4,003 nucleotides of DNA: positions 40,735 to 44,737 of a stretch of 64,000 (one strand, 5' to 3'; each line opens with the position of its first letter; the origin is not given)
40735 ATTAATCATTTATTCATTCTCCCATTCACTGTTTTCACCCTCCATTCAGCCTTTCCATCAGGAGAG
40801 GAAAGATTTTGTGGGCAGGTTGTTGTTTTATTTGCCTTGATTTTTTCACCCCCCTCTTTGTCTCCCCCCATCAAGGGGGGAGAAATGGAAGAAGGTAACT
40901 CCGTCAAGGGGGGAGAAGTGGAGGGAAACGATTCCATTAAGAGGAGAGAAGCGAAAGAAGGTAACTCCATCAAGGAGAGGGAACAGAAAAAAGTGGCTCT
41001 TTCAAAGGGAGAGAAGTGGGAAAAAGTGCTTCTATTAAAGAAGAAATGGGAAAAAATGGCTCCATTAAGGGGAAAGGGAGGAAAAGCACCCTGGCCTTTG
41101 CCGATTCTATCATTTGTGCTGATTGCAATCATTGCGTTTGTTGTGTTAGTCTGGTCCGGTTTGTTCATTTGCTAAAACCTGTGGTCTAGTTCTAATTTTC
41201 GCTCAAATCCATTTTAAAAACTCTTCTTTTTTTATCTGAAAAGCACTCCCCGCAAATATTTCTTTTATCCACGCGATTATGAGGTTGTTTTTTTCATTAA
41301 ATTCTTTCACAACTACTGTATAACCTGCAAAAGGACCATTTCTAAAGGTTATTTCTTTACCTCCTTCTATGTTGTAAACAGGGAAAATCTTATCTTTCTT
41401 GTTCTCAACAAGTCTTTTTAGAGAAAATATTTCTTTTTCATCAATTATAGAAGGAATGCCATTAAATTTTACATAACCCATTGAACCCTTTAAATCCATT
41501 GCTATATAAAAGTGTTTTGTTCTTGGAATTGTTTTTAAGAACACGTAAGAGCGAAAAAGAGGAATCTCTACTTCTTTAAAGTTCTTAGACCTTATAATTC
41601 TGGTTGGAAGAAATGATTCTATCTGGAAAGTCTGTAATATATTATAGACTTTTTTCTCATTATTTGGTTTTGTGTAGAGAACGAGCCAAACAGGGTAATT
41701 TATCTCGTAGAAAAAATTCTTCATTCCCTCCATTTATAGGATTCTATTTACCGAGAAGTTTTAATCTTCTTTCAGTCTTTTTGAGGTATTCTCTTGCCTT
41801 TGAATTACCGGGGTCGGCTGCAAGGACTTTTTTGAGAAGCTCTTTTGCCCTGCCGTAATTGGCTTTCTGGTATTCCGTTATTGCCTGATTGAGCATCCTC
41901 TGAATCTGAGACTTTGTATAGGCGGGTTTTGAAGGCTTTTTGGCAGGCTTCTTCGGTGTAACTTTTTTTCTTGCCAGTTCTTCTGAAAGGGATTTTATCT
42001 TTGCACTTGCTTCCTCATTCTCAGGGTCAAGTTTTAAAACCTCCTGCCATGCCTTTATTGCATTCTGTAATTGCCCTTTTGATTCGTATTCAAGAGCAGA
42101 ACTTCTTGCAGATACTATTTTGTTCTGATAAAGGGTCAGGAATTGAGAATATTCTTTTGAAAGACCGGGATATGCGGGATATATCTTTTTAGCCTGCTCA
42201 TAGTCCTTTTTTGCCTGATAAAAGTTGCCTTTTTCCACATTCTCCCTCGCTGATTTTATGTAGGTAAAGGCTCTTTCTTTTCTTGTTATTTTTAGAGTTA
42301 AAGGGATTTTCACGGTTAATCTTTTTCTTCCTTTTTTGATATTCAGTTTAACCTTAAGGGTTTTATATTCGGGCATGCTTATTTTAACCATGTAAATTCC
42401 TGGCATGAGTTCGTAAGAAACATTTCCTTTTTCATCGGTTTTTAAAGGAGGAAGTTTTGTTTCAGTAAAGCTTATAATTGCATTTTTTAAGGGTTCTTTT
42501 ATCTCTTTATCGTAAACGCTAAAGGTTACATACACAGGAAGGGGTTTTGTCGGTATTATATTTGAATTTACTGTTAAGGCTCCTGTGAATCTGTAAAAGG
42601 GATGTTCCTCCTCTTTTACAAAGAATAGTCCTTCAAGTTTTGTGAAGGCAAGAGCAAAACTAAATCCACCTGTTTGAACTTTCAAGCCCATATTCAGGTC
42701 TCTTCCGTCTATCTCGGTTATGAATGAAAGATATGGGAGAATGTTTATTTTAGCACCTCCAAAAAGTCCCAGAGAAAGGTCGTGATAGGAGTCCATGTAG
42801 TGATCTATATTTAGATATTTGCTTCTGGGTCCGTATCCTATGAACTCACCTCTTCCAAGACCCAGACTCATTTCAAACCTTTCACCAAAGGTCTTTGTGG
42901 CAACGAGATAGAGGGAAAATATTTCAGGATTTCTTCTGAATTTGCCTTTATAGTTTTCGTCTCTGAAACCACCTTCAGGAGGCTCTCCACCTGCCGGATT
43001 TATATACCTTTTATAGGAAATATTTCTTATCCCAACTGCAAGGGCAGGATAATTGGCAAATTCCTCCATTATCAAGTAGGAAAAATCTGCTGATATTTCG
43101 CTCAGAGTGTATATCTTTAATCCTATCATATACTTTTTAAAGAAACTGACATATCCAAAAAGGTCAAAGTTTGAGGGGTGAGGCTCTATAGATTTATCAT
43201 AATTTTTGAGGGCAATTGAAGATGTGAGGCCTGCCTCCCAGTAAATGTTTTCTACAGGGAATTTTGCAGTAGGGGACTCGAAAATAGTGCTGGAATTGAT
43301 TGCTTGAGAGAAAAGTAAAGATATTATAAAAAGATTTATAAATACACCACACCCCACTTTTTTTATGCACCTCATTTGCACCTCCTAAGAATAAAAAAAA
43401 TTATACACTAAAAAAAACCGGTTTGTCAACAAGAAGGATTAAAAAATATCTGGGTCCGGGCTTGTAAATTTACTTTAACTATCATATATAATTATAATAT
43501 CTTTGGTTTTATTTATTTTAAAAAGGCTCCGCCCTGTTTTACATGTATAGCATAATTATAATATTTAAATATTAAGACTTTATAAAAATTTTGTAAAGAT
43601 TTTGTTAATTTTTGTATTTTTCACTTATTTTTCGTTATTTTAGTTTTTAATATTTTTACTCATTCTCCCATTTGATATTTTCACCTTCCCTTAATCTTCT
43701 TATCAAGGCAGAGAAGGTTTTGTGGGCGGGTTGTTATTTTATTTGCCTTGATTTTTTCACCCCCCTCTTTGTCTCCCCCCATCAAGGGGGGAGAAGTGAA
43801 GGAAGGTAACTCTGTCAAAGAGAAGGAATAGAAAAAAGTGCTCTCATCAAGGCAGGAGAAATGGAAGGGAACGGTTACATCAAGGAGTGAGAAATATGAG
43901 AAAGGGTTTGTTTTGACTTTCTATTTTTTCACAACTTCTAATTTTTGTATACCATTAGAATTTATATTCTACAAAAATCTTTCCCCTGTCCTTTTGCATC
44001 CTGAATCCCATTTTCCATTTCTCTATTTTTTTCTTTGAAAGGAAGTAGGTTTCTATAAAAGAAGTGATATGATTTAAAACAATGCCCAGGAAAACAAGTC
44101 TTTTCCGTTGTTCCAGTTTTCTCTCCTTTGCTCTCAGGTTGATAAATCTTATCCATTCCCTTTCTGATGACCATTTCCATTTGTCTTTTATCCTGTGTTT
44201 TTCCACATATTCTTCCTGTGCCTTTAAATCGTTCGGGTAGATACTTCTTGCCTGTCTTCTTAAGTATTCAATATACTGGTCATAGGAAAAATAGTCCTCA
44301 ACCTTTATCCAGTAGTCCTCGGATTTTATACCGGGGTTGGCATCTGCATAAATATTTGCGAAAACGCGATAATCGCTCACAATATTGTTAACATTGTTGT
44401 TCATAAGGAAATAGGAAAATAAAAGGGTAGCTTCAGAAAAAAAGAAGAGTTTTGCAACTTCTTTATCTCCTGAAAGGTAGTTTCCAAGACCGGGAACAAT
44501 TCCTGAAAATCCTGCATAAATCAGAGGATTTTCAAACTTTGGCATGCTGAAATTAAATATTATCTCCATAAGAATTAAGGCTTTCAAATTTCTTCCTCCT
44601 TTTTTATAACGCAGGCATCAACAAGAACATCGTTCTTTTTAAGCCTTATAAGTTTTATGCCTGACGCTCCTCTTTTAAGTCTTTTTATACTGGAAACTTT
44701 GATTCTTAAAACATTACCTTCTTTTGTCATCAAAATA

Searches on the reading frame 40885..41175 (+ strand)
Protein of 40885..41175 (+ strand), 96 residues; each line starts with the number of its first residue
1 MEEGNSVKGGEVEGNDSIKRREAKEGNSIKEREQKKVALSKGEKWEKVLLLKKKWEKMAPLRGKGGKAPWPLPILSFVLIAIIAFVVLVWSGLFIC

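Call 12: search_protein_families(library=pfam, proteins=[window:40885-41175:+], max_evalue=10)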
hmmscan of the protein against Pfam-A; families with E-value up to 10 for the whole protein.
window:40885-41175:+ (96 aa): 0 families

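Call 20: find_homologous_proteins(query=window:40885-41175:+, max_evalue=1)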
Query window:40885-41175:+: no candidate shares three 5-residue words with the query. No homologue found.

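Call 40: search_protein_representatives(protein=window:40885-41175:+)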
Query: 96 residues. Proteins with E-value up to 0.001 (for the whole library): 0; up to 1e-10: 0; up to 1e-30: 0. The best 0 are listed.

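Call 61: find_encoding_contigs(protein=window:40885-41175:+, flank=3000, max_places=10)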
Protein window:40885-41175:+ (96 aa): 4 contigs read that carry it; 1 place shown.
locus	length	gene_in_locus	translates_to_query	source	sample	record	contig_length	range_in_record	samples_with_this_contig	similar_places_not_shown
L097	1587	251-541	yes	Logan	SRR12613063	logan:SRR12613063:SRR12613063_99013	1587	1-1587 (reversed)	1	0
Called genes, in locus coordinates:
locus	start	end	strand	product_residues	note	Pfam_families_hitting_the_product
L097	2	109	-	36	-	?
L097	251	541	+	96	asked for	-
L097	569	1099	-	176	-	PF02357:NusG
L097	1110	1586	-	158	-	?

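Call 70: search_protein_families(library=ncbifam, proteins=[window:40885-41175:+], max_evalue=0.01)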
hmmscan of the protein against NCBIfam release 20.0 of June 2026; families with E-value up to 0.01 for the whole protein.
window:40885-41175:+ (96 aa): 0 families

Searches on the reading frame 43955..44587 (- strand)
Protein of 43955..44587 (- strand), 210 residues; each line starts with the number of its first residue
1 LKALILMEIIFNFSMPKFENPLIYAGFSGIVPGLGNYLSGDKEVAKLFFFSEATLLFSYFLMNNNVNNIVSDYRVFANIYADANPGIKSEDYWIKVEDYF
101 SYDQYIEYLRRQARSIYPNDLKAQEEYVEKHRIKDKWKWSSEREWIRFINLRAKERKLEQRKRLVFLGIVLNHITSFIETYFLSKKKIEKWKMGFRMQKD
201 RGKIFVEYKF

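Call 10: search_protein_families(library=pfam, proteins=[window:43955-44587:-], max_evalue=0.01)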
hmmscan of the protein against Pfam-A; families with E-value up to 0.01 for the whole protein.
window:43955-44587:- (210 aa): 0 families

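Call 70: search_protein_families(library=ncbifam, proteins=[window:43955-44587:-], max_evalue=0.01)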
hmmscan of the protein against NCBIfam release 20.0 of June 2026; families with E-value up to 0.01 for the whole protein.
window:43955-44587:- (210 aa): 1 family
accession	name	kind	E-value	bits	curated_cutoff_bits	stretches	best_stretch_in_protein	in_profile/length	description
NF052298.1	blaOXA-20_like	exception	0.0041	16.6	585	1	59-146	125-206/266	OXA-20 family oxacillin-hydrolyzing class D beta-lactamase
